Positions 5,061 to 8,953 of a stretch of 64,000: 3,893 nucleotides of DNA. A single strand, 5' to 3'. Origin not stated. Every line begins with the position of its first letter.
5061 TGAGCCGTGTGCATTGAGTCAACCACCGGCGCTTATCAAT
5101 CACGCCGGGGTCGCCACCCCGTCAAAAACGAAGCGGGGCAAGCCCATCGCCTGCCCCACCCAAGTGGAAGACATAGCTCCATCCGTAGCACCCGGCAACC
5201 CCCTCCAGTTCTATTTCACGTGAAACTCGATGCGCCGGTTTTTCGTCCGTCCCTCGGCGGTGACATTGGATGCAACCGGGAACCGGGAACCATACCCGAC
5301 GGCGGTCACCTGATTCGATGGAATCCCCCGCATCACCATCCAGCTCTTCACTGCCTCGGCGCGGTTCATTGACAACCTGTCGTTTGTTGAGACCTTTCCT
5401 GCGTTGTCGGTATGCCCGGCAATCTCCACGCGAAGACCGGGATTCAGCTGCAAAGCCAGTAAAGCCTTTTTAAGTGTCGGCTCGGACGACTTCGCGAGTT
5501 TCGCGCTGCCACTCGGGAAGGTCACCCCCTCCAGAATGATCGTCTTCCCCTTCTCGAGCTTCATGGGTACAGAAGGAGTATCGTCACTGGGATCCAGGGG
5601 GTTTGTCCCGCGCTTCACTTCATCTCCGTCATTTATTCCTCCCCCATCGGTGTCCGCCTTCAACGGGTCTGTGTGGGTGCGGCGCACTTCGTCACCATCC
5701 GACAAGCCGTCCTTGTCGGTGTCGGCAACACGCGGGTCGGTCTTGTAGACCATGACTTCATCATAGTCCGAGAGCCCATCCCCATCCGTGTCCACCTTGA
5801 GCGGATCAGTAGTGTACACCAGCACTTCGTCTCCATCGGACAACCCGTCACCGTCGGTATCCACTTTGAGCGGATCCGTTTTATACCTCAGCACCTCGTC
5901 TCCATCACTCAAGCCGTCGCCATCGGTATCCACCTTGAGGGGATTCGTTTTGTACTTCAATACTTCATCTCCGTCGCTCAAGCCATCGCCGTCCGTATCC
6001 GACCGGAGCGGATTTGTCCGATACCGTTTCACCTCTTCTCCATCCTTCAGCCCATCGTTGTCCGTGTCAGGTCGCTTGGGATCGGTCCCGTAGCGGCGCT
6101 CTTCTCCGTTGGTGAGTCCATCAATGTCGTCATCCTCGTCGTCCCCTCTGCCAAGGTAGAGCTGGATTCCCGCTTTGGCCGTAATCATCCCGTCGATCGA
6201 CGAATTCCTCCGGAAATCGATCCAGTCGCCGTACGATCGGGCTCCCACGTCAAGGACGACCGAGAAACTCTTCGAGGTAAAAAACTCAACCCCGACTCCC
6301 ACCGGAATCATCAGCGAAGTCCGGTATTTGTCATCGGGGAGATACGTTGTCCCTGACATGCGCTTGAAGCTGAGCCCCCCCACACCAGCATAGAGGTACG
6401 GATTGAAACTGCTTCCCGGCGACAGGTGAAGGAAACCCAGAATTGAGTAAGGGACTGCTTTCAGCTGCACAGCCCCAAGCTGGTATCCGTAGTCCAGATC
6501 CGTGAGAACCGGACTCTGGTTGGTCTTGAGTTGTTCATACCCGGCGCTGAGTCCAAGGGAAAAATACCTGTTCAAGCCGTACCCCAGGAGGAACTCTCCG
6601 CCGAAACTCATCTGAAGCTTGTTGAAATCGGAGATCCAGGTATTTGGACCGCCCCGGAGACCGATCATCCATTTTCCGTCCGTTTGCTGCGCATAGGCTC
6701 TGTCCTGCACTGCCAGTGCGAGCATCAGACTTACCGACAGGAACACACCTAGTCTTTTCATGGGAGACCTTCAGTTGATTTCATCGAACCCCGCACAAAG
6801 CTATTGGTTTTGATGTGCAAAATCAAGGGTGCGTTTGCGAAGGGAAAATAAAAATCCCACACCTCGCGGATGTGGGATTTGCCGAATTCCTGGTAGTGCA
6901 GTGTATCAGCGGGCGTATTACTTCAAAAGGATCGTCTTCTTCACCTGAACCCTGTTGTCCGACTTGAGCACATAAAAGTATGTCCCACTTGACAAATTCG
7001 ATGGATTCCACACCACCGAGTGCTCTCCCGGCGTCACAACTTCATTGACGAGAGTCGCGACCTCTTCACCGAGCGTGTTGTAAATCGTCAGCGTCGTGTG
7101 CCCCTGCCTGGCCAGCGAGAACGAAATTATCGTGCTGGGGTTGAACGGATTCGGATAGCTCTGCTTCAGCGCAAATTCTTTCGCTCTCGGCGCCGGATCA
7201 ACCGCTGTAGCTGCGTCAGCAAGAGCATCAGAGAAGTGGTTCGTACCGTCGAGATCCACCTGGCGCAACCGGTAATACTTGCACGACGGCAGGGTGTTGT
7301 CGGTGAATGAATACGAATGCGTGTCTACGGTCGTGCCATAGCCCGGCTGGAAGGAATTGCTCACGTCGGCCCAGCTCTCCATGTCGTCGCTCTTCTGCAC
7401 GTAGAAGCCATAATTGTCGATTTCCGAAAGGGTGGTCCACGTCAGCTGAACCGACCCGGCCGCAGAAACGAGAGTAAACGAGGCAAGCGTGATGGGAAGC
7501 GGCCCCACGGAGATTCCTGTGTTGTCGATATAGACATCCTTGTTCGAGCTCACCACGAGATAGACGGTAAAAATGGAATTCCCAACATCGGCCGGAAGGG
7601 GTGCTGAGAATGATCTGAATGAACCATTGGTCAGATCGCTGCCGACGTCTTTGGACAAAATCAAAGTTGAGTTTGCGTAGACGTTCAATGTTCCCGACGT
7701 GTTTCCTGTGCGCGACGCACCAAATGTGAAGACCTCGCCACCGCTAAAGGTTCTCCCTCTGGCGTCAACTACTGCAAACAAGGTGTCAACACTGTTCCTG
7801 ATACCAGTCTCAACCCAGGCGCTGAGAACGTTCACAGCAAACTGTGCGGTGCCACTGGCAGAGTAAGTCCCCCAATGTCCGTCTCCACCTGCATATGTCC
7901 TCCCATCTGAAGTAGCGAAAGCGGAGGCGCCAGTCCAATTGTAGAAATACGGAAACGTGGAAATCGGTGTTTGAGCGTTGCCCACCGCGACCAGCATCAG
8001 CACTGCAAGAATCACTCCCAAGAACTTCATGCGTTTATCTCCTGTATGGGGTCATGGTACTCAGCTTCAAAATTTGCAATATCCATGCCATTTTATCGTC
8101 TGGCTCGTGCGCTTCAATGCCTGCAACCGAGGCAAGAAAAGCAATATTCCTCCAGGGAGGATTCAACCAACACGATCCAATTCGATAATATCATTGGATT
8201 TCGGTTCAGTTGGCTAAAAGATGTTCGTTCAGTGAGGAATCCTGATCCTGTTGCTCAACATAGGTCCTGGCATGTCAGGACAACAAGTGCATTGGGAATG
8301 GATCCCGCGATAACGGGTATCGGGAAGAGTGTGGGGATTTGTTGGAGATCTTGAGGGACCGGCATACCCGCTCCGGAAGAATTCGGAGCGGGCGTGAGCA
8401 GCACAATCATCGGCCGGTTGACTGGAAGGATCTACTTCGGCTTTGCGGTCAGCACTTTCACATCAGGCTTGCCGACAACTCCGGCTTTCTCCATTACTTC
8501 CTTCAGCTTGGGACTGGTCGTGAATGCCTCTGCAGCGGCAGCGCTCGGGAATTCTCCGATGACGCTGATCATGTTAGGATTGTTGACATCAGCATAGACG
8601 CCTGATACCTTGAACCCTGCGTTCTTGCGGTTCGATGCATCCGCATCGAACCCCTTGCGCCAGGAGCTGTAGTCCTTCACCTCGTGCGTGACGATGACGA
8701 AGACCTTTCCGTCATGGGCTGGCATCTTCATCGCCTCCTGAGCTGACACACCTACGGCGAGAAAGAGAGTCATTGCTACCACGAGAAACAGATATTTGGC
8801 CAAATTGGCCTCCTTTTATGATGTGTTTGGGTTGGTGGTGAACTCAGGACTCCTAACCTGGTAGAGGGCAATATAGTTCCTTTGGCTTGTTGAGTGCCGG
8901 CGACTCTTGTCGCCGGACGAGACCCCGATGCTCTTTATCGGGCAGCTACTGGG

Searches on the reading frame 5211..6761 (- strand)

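Call 22: search_protein_families(library=pfam, proteins=[window:5211-6761:-], max_evalue=0.001)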
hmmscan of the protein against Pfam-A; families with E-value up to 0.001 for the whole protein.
window:5211-6761:- (516 aa): 4 families
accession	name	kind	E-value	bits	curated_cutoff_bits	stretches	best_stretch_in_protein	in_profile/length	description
PF18884.5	TSP3_bac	-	7e-56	186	25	8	255-276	1-21/22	Bacterial TSP3 repeat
PF00691.25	OmpA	-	5e-21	75.3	27.2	1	414-509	1-98/98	OmpA family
PF13505.12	OMP_b-brl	-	3.9e-10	40.6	28.7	1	10-179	3-157/175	Outer membrane protein beta-barrel domain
PF03495.19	Binary_toxB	-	2.8e-08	34.3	25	1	231-290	1-60/78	Clostridial binary toxin B/anthrax toxin PA Ca-binding domain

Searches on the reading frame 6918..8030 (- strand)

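Call 22: search_protein_families(library=pfam, proteins=[window:6918-8030:-], max_evalue=0.001)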
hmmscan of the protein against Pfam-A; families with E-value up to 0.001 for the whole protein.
window:6918-8030:- (370 aa): 3 families
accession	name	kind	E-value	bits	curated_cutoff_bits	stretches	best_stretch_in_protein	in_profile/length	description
PF18962.6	Por_Secre_tail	-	3e-10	40.7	27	1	292-367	2-74/75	Secretion system C-terminal sorting domain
PF13585.12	CHU_C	-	7.1e-05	23.3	27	1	310-365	27-81/86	CHU_C Type IX secretion signal domain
PF13860.13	FlgD_ig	-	0.00077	19.8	27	0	309-357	21-75/79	FlgD Ig-like domain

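Call 42: search_protein_families(library=ncbifam, proteins=[window:6918-8030:-], max_evalue=0.01)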
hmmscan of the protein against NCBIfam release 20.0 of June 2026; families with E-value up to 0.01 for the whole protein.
window:6918-8030:- (370 aa): 3 families
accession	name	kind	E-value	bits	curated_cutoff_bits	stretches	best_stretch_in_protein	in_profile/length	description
TIGR04183.1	Por_Secre_tail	domain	7.2e-10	38.7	23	1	292-367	2-70/72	T9SS type A sorting domain-containing protein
NF038113.1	T9SSA_dep_M36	equivalog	6e-06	24.7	885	1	287-368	791-868/869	T9SS-dependent M36 family metallopeptidase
NF052323.1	T9SSA_dep_M6i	equivalog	1.2e-05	23.5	600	1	291-359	958-1028/1043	T9SS-dependent M6-like inactivated metalloprotease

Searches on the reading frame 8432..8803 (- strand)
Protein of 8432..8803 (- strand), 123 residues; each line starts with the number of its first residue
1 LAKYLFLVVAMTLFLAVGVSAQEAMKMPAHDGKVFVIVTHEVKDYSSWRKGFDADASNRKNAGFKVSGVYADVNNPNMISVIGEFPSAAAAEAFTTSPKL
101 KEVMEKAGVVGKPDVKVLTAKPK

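Call 64: search_protein_families(library=pfam, proteins=[window:8432-8803:-], max_evalue=0.01)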
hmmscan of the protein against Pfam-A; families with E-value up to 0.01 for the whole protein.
window:8432-8803:- (123 aa): 1 family
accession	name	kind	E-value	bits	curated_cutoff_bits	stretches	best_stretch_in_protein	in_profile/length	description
PF07045.17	DUF1330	-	0.0081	16.9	23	0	78-107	51-80/94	Domain of unknown function (DUF1330)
